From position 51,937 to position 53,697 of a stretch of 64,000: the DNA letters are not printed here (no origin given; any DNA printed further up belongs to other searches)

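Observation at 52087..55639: PMT-type protein O-mannosyltransferase embedded in the pilus locus next to a Ser/Pro-tailed, Cys-rich pilus-associated protein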

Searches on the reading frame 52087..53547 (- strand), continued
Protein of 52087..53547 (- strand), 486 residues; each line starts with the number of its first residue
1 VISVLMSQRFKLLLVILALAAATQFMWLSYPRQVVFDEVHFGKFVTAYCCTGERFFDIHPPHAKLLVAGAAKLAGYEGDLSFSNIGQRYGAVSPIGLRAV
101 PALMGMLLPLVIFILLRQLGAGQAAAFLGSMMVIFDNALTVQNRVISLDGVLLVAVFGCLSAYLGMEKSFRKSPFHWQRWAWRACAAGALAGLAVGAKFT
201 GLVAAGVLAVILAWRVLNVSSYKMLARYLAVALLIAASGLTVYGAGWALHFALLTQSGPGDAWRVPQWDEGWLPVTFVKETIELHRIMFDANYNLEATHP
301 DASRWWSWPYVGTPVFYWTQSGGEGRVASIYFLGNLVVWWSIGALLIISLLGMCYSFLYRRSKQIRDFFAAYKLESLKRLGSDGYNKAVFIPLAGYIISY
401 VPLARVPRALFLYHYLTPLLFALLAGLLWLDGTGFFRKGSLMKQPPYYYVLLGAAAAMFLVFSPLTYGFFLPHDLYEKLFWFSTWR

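Call 63: search_protein_families(library=pfam, proteins=[L083:8306-9946:-, L083:11447-11842:+, L083:11844-12455:+, L083:12674-13651:+, L083:13655-14197:+, L083:14194-14769:+, L083:15823-18159:+, L080:3766-4500:+, L080:4921-5526:+, L080:5566-6549:+], max_evalue=0.01)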
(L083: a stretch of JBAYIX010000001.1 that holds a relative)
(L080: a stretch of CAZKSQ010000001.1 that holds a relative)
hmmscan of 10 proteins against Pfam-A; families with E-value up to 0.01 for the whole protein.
L083:8306-9946:- (546 aa): 3 families
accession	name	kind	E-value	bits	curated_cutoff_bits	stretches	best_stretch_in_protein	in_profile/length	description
PF00768.25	Peptidase_S11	-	1.4e-26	93.9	27.6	1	302-501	7-218/239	D-alanyl-D-alanine carboxypeptidase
PF03734.19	YkuD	-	8.9e-16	59.2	23.4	1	172-286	3-146/146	L,D-transpeptidase catalytic domain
PF13354.11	Beta-lactamase2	-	2.3e-08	34.1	22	1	313-450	5-149/214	Beta-lactamase enzyme family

L083:11447-11842:+ (131 aa): 2 families
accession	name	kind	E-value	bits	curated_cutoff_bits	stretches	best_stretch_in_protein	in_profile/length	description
PF03652.20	RuvX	-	6.8e-24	85.2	29.2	1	7-127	2-133/134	Holliday junction resolvase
PF01548.23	DEDD_Tnp_IS110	-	3.1e-05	24.2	29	1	9-123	1-107/155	Transposase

L083:11844-12455:+ (203 aa): 1 family
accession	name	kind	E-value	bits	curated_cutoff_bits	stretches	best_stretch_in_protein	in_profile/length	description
PF09335.16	VTT_dom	-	2.1e-19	70.6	33.9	1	38-163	1-122/123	VTT domain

L083:12674-13651:+ (325 aa): 2 families
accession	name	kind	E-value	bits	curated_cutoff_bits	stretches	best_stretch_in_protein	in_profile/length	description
PF11104.14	PilM_2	-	1.2e-06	28.2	27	1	23-225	1-214/340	Type IV pilus assembly protein PilM;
PF05134.19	T2SSL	-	9.1e-06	25.7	25.5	1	69-169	33-127/231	Type II secretion system (T2SS), protein L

L083:13655-14197:+ (180 aa): 0 families

L083:14194-14769:+ (191 aa): 0 families

L083:15823-18159:+ (778 aa): 2 families
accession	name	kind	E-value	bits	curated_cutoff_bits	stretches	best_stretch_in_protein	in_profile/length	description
PF13229.12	Beta_helix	-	8.3e-12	45.4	25.9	2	482-644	11-142/158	Right handed beta helix region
PF05048.19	NosD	-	2.9e-08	33.8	23.6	1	444-500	107-158/212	Periplasmic copper-binding protein (NosD)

L080:3766-4500:+ (244 aa): 3 families
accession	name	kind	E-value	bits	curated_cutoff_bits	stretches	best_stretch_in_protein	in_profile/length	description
PF00535.33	Glycos_transf_2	-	6.1e-34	117.8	23.3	1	4-173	1-168/168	Glycosyl transferase family 2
PF10111.15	Glyco_tranf_2_2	-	4.1e-11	43.3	27.3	1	4-107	1-104/276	Glycosyltransferase like family 2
PF13641.12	Glyco_tranf_2_3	-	1.4e-07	32.2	27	1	3-115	3-118/230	Glycosyltransferase like family 2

L080:4921-5526:+ (201 aa): 1 family
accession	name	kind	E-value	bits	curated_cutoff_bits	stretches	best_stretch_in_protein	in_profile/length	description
PF09335.16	VTT_dom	-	4.5e-20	72.8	33.9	1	36-160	1-121/123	VTT domain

L080:5566-6549:+ (327 aa): 2 families
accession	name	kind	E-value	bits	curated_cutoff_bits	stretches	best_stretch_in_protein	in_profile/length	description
PF11104.14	PilM_2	-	1.7e-07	31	27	1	23-223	1-212/340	Type IV pilus assembly protein PilM;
PF05134.19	T2SSL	-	0.00016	21.6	25.5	1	73-165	37-123/231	Type II secretion system (T2SS), protein L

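Call 65: list_cluster_members(proteins=[P0001])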
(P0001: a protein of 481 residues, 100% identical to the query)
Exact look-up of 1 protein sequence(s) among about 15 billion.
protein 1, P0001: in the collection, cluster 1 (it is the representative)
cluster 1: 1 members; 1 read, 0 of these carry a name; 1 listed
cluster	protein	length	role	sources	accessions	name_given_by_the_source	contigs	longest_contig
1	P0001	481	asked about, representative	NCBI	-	-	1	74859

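Call 66: find_encoding_contigs(protein=P0001, flank=1000, max_places=1)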
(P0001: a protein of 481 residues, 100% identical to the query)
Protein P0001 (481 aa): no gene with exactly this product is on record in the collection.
